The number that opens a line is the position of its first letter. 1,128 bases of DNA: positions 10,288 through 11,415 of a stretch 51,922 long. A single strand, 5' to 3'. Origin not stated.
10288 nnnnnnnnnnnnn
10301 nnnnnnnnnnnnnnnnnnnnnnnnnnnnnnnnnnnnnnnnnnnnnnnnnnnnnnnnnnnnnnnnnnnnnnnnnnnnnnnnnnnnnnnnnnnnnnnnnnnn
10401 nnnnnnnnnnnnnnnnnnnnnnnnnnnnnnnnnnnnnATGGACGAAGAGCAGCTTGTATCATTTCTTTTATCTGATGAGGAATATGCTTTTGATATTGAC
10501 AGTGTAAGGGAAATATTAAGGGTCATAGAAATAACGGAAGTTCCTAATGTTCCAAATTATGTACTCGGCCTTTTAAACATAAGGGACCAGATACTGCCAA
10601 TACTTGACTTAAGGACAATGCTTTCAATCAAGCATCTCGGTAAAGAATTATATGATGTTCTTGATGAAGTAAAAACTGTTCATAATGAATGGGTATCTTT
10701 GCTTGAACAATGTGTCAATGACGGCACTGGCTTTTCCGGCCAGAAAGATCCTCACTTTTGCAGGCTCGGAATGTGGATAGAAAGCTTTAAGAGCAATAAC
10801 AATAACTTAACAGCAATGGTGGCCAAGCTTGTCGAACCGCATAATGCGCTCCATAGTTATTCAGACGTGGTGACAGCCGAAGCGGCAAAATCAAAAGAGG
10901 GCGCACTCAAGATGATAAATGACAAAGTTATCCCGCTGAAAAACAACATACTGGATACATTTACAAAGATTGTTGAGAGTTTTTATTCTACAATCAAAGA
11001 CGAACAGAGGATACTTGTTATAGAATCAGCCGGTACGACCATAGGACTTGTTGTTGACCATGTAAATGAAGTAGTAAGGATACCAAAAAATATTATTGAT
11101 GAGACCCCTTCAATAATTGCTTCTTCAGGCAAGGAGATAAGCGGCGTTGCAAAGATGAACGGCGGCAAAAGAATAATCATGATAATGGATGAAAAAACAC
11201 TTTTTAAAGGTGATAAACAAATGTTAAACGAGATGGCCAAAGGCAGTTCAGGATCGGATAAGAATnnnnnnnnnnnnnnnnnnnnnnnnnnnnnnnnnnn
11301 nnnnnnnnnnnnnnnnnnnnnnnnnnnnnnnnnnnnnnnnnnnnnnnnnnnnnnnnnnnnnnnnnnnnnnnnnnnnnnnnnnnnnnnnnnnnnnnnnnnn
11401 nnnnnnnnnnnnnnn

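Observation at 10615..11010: CZB (chemoreceptor zinc-binding) signature inserted into a loop of the second CheW domain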

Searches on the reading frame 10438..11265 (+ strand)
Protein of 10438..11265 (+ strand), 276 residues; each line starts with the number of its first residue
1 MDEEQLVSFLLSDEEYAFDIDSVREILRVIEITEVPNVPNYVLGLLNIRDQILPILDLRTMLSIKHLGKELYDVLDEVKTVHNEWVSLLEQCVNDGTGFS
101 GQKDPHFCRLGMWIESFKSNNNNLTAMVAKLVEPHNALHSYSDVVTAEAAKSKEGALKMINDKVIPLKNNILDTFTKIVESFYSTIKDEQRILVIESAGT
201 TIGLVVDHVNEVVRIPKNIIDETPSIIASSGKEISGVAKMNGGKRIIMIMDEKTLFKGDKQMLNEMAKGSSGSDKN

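Call 9: find_homologous_proteins(query=window:10438-11265:+, max_evalue=0.00001)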
Query window:10438-11265:+ (276 aa): 5 proteins with E <= 0.00001 among 895 candidates.
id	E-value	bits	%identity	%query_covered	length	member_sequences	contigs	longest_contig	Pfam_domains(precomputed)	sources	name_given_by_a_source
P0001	5.4e-53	198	33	97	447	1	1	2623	PF01584.25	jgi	jgi:purine-binding chemotaxis protein CheW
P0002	4.5e-51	192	30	93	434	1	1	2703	PF01584.25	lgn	-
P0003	2.1e-47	180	30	92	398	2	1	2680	PF01584.25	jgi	jgi:purine-binding chemotaxis protein CheW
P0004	1.8e-35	141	39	34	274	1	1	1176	PF01584.25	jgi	jgi:purine-binding chemotaxis protein CheW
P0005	4.1e-18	84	45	22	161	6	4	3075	PF01584.25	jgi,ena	-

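Call 21: search_protein_representatives(protein=window:10438-11265:+)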
Query: 276 residues. Proteins with E-value up to 0.001 (for the whole library): 20164; up to 1e-10: 4043; up to 1e-30: 267. The best 150 are listed.
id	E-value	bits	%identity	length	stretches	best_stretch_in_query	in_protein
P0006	1.5e-130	450.4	47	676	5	1-276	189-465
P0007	6.9e-106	369.6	40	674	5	2-274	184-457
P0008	3.9e-101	354.0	34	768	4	3-258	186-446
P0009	3.3e-93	328.1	39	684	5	3-261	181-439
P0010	1.4e-91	322.7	36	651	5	3-264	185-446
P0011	5.5e-89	314.2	39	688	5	2-271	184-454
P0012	1.9e-88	312.4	39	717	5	1-259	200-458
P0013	5.9e-84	297.7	46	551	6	2-66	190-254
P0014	4.1e-82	291.7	37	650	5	1-267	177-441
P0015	1.0e-81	290.4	40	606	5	2-262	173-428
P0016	5.7e-80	284.7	36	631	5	2-276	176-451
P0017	1.5e-79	283.3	46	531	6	186-258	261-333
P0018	1.9e-79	282.9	35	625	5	2-267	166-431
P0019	3.5e-79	282.1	36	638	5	1-261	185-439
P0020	4.0e-78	278.6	35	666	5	1-266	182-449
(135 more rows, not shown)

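Call 37: predict_structure(alignment_id=A3)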
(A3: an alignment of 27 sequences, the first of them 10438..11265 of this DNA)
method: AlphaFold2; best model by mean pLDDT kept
length: 276 residues; sequences in the alignment: 27
mean_pLDDT: 87.3   pTM: 0.70
mean pLDDT of the five models: 87.3, 86.8, 85.4, 84.9, 84.8
residues with pLDDT >= 90: 142; 70-90: 116; 50-70: 10; < 50: 8
segments of 3 or more residues with pLDDT < 50: 270-276
pLDDT, mean of each block of 10 residues (from residue 1): 89 90 90 89 89 90 79 92 97 93 95 88 88 97 96 97 98 94 85 87 91 88 64 79 87 79 79 36
secondary structure, 60 per line:
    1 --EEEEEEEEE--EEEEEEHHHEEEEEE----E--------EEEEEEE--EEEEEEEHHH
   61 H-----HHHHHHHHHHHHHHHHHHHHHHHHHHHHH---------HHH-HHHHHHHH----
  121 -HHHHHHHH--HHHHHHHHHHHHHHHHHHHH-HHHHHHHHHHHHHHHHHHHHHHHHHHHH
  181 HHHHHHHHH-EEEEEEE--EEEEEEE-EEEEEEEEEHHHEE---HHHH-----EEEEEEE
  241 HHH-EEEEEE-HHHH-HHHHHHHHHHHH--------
elements in order: E3-11 E14-19 E23-28 E42-48 E51-57 H58-61 H67-95 H109-116 H122-129 H132-151 H153-189 E191-197 E200-206 E208-216 H225-228 E234-240 E245-250 H252-255 H257-268

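Call 42: fold_search(model_id=the predicted structure, library=pdb)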
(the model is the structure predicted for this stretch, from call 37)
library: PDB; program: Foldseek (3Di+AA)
matches with E <= 10: 622; with E <= 0.001: 18
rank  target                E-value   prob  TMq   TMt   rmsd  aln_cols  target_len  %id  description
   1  2qdl_A                1.5e-11  1.00  0.46  0.81   2.6       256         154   18  Crystal structure of scaffolding protein TtCheW from Thermoanaerobacter tengcongensis (released 2007-09-04)
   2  2qdl_B                2.2e-11  1.00  0.46  0.85   3.5       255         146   17  Crystal structure of scaffolding protein TtCheW from Thermoanaerobacter tengcongensis (released 2007-09-04)
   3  9a72_B                8.8e-11  1.00  0.46  0.79   9.3       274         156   15  Integrative model of YFMS-CHEW by crosslinking MS and deep learning (released 2024-09-18)
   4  6s1k_C                6.2e-10  1.00  0.45  0.81   4.6       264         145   14  E. coli Core Signaling Unit, carrying QQQQ receptor mutation (released 2020-01-22)
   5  2ch4_Y                2.3e-09  1.00  0.44  0.83   4.4       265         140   15  Complex between Bacterial Chemotaxis histidine kinase CheA domains P4 and P5 and receptor-adaptor protein CheW (released 2006-04-18)
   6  8c5v_E                9.8e-09  1.00  0.45  0.84   4.1       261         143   15  Chemotaxis core signalling unit from E protein lysed E. coli cells (released 2023-09-13)
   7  2ch4_W                1.2e-08  1.00  0.43  0.82   4.5       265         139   16  Complex between Bacterial Chemotaxis histidine kinase CheA domains P4 and P5 and receptor-adaptor protein CheW (released 2006-04-18)
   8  1k0s_MODEL_1_A        3.1e-07  1.00  0.40  0.69   7.1       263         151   16  Solution structure of the chemotaxis protein CheW from the thermophilic organism Thermotoga maritima (released 2002-02-06)
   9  2ho9_MODEL_1_A        5.2e-07  1.00  0.44  0.69   4.8       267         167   16  Solution Structure of chemotaxi protein CheW from Escherichia coli (released 2007-07-10)
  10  6s1k_A                3.7e-06  1.00  0.41  0.30   4.3       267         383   11  E. coli Core Signaling Unit, carrying QQQQ receptor mutation (released 2020-01-22)
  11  4jpb_A                4.1e-06  1.00  0.40  0.81   3.7       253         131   13  The structure of a ternary complex between CheA domains P4 and P5 with CheW and with an unzipped fragment of TM14, a c (released 2013-08-28)
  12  2ch4_B                1.6e-05  1.00  0.40  0.37   3.7       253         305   12  Complex between Bacterial Chemotaxis histidine kinase CheA domains P4 and P5 and receptor-adaptor protein CheW (released 2006-04-18)
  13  2ch4_A                1.7e-05  1.00  0.40  0.35   3.7       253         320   12  Complex between Bacterial Chemotaxis histidine kinase CheA domains P4 and P5 and receptor-adaptor protein CheW (released 2006-04-18)
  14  3ja6_C                2.7e-05  1.00  0.39  0.29   4.4       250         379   12  Cryo-electron Tomography and All-atom Molecular Dynamics Simulations Reveal a Novel Kinase Conformational Switch in Ba (released 2015-12-09)
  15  8c5v_A                4.1e-05  1.00  0.39  0.28   7.6       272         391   10  Chemotaxis core signalling unit from E protein lysed E. coli cells (released 2023-09-13)
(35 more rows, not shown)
